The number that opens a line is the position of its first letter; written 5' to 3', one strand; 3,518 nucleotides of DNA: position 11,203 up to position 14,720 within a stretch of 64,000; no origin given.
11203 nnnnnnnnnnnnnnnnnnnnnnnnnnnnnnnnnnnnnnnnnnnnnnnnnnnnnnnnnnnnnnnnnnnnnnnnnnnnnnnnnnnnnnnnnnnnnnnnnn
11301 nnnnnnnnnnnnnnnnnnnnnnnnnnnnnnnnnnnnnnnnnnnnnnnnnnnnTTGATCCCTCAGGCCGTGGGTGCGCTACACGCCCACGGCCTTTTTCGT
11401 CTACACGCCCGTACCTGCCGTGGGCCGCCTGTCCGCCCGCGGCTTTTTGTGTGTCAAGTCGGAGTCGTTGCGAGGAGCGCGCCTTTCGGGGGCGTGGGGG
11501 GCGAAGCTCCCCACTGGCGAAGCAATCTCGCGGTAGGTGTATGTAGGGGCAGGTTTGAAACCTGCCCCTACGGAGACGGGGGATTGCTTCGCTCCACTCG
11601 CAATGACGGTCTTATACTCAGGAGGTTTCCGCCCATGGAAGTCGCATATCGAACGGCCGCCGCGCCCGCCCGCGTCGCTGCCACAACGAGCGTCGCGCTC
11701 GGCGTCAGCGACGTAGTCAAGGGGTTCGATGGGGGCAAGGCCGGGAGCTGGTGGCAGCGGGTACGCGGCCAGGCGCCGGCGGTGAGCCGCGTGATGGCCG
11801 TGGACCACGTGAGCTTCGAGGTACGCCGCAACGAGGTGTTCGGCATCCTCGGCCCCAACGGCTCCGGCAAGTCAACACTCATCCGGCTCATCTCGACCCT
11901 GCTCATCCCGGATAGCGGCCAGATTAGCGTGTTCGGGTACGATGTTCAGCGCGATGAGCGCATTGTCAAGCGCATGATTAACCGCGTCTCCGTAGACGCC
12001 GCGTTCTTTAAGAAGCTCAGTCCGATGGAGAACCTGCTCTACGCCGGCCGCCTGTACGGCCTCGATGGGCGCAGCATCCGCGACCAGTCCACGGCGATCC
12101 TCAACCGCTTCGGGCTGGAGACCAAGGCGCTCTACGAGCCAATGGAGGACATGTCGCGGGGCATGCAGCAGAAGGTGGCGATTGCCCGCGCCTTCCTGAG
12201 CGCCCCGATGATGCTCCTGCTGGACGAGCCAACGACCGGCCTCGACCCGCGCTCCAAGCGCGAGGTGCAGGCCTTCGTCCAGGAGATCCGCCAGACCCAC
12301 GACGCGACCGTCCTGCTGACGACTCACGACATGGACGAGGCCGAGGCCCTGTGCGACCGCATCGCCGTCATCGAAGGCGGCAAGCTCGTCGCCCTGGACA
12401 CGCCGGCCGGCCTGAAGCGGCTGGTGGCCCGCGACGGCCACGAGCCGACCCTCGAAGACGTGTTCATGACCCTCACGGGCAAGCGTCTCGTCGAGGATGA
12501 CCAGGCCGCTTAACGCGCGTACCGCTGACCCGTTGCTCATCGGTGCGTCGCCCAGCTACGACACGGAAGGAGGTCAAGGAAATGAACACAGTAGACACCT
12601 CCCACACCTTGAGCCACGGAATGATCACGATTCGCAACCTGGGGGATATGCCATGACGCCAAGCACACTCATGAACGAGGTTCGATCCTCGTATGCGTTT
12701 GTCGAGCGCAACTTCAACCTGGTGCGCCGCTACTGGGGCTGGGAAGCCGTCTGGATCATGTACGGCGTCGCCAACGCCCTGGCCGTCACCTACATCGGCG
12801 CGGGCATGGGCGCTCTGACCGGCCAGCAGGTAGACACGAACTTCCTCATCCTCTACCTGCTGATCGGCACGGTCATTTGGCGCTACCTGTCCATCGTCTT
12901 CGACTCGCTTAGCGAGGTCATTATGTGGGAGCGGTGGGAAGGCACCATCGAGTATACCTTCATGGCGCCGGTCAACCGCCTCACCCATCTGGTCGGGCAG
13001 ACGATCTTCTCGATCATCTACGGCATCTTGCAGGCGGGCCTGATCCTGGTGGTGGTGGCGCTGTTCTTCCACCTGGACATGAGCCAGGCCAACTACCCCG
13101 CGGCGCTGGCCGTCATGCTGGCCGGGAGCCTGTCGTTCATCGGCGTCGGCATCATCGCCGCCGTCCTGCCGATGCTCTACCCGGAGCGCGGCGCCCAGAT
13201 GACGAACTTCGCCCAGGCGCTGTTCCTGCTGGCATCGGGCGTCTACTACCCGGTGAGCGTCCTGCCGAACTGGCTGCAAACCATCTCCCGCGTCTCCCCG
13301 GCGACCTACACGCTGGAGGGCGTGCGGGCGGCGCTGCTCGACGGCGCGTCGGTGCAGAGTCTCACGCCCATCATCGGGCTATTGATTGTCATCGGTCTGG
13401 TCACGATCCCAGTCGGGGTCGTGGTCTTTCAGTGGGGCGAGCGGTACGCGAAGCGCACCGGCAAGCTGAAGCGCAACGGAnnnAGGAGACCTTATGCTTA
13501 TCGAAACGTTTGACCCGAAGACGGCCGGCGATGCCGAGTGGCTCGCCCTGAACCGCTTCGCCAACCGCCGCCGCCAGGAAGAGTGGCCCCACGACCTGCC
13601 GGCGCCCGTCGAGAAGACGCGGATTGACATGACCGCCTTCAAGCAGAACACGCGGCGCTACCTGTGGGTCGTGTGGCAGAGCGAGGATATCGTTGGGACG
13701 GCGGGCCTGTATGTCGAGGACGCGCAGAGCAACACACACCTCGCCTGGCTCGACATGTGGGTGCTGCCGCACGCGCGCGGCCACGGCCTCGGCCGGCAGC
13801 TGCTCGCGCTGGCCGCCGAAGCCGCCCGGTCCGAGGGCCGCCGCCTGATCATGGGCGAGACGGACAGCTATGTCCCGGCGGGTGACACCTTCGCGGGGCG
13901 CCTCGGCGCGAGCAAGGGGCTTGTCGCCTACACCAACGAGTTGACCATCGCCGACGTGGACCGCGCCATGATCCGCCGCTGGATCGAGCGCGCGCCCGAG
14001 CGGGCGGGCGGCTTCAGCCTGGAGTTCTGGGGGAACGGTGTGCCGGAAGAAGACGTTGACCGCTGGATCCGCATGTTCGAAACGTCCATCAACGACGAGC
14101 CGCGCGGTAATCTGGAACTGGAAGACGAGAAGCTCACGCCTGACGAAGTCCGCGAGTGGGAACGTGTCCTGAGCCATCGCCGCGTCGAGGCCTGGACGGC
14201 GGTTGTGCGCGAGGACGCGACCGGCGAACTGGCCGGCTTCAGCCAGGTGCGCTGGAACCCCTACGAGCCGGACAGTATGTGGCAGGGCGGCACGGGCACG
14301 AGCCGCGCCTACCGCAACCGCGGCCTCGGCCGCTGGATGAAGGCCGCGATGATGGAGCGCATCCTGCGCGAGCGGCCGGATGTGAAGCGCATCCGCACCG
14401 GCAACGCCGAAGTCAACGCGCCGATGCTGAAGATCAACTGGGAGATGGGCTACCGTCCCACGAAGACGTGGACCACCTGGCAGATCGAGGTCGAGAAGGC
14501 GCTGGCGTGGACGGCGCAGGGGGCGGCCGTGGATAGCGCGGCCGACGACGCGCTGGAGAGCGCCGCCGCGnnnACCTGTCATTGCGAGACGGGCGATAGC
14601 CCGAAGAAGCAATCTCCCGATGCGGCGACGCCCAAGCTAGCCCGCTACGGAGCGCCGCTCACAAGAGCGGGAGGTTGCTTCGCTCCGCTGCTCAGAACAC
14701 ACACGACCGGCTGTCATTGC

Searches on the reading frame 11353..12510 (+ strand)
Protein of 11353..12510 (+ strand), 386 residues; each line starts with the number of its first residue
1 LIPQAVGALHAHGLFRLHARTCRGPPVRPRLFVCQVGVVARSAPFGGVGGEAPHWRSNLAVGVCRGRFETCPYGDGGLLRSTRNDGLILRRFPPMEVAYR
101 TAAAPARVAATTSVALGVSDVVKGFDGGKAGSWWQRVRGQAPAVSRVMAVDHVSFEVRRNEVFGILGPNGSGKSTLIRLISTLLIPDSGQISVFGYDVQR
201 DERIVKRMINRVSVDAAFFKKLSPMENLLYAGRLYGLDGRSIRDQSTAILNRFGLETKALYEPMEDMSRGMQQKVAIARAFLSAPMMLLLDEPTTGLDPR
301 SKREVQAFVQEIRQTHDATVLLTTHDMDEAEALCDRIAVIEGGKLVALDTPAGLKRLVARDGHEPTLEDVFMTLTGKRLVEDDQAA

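Call 29: search_protein_families(library=pfam, proteins=[window:11353-12510:+], max_evalue=0.001)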
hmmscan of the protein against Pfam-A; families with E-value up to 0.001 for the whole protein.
window:11353-12510:+ (386 aa): 5 families
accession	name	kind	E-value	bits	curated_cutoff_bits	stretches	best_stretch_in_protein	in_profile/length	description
PF00005.33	ABC_tran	-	1.2e-30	107.4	25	1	151-295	2-137/137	ABC transporter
PF13304.12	AAA_21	-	1.9e-16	61.4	27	2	252-326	223-299/304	AAA domain, putative AbiEii toxin, Type IV TA system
PF13555.12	AAA_29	-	2.8e-06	27.4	27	1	152-188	14-50/61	P-loop containing region of AAA domain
PF13476.12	AAA_23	-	0.00017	22.8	27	1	152-185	12-44/201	AAA domain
PF02463.25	SMC_N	-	0.00034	20.6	40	0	161-181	25-45/220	RecF/RecN/SMC N terminal domain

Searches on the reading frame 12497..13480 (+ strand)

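Call 29: search_protein_families(library=pfam, proteins=[window:12497-13480:+], max_evalue=0.001)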
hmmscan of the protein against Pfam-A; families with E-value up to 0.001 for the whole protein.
window:12497-13480:+ (328 aa): 2 families
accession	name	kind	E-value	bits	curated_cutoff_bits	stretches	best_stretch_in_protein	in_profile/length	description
PF01061.29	ABC2_membrane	-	2e-18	67.1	26.9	1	95-280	33-210/211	ABC-2 type transporter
PF12698.13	ABC2_membrane_3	-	2.5e-12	47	31.6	1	131-305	173-343/347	ABC-2 family transporter protein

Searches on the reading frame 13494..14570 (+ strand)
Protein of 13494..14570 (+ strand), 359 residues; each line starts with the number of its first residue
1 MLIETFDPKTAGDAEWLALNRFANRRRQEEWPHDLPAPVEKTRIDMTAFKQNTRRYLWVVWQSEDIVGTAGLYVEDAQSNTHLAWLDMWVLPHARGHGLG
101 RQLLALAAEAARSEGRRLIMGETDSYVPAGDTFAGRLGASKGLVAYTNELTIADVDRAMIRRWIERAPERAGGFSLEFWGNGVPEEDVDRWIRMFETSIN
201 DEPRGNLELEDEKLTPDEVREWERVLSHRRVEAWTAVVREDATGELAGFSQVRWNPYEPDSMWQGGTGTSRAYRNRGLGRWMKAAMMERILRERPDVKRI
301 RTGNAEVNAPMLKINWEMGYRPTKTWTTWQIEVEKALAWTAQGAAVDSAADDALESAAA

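Call 29: search_protein_families(library=pfam, proteins=[window:13494-14570:+], max_evalue=0.001)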
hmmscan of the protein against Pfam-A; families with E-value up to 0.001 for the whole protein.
window:13494-14570:+ (359 aa): 6 families
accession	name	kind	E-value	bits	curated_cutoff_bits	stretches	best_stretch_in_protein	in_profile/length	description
PF00583.31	Acetyltransf_1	-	1.3e-19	71.1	20.7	2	39-121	14-98/116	Acetyltransferase (GNAT) family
PF13508.13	Acetyltransf_7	-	1.5e-14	54.5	27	1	55-119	3-65/84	Acetyltransferase (GNAT) domain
PF13302.13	Acetyltransf_3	-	2.1e-10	41.8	25.4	1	8-123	6-121/138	Acetyltransferase (GNAT) domain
PF13420.13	Acetyltransf_4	-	7.4e-08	33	24.3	0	40-114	37-109/155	Acetyltransferase (GNAT) domain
PF13673.13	Acetyltransf_10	-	1.2e-05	25.8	23.6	1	49-116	22-85/128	Acetyltransferase (GNAT) domain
PF14542.12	Acetyltransf_CG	-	0.00014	22.3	30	0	83-119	25-61/80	GCN5-related N-acetyl-transferase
